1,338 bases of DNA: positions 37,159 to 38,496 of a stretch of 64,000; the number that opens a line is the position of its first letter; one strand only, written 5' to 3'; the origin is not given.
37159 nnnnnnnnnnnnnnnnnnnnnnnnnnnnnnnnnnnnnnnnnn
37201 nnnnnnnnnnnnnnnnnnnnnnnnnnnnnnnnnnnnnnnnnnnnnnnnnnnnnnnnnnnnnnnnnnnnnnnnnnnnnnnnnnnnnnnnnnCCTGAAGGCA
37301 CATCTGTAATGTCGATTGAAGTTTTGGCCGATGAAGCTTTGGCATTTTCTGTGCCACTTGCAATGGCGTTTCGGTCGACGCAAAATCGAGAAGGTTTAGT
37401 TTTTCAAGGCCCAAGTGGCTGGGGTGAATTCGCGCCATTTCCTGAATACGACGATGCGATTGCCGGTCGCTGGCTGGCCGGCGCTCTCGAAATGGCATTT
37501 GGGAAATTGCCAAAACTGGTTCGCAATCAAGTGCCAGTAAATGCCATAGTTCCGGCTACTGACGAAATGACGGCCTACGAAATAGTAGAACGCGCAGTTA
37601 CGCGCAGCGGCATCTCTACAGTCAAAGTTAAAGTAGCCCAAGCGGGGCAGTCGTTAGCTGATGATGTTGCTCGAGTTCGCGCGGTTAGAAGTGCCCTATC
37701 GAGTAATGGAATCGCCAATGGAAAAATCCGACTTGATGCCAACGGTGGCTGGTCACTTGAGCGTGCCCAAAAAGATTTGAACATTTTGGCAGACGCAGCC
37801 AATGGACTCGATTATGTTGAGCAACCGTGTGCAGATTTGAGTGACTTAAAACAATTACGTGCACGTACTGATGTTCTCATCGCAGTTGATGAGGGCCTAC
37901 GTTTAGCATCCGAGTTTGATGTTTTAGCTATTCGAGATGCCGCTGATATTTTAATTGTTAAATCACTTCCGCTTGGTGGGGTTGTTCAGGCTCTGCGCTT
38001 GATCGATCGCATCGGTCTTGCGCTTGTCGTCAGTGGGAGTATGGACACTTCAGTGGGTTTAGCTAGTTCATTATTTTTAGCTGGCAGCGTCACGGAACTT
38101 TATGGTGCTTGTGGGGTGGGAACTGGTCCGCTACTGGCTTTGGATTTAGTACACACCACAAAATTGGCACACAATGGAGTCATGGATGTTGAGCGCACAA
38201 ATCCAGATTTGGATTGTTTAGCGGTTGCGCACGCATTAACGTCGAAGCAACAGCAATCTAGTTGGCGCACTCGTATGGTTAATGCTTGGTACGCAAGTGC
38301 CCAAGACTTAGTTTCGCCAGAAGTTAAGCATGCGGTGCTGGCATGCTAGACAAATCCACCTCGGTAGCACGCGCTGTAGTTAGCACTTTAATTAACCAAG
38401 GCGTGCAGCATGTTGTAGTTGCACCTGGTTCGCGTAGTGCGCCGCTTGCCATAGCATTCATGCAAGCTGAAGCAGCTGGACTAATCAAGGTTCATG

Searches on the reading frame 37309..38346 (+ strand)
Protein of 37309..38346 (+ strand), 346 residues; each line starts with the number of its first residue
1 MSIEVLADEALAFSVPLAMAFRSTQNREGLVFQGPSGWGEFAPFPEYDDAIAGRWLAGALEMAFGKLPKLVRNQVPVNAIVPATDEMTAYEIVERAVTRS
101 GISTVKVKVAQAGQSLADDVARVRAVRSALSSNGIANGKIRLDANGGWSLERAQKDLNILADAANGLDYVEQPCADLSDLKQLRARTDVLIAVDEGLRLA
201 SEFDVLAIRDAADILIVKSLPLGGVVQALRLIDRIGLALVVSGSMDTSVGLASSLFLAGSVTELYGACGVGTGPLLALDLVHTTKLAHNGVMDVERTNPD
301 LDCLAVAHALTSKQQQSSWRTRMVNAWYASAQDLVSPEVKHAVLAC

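Call 33: find_encoding_contigs(protein=window:37309-38346:+, flank=10000, max_places=1)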
Protein window:37309-38346:+ (346 aa): 9 contigs read that carry it; 1 place shown.
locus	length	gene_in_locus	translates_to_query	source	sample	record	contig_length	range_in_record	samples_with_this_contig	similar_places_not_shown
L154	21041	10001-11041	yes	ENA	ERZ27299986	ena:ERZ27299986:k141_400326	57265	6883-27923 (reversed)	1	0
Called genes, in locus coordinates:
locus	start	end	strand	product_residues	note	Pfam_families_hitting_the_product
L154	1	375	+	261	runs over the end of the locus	PF06971:Put_DNA-bind_N, PF02629:CoA_binding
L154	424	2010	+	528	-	PF00590:TP_methylase, PF02602:HEM4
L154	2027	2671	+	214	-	PF00300:His_Phos_1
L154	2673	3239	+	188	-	PF08534:Redoxin, PF00578:AhpC-TSA, PF00085:Thioredoxin (weak)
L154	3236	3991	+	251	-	PF02683:DsbD_TM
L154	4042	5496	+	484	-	PF05140:ResB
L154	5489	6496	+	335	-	PF01578:Cytochrom_C_asm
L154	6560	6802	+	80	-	PF14012:DUF4229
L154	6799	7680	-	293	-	PF01040:UbiA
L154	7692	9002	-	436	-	PF00501:AMP-binding, PF13193:AMP-binding_C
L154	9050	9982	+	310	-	PF00378:ECH_1, PF16113:ECH_2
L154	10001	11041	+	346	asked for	PF18374:Enolase_like_N, PF13378:MR_MLE_C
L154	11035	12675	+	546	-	PF02776:TPP_enzyme_N, PF16582:TPP_enzyme_M_2 (faint), PF02775:TPP_enzyme_C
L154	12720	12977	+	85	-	PF09360:zf-CDGSH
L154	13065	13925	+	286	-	PF12705:PDDEXK_1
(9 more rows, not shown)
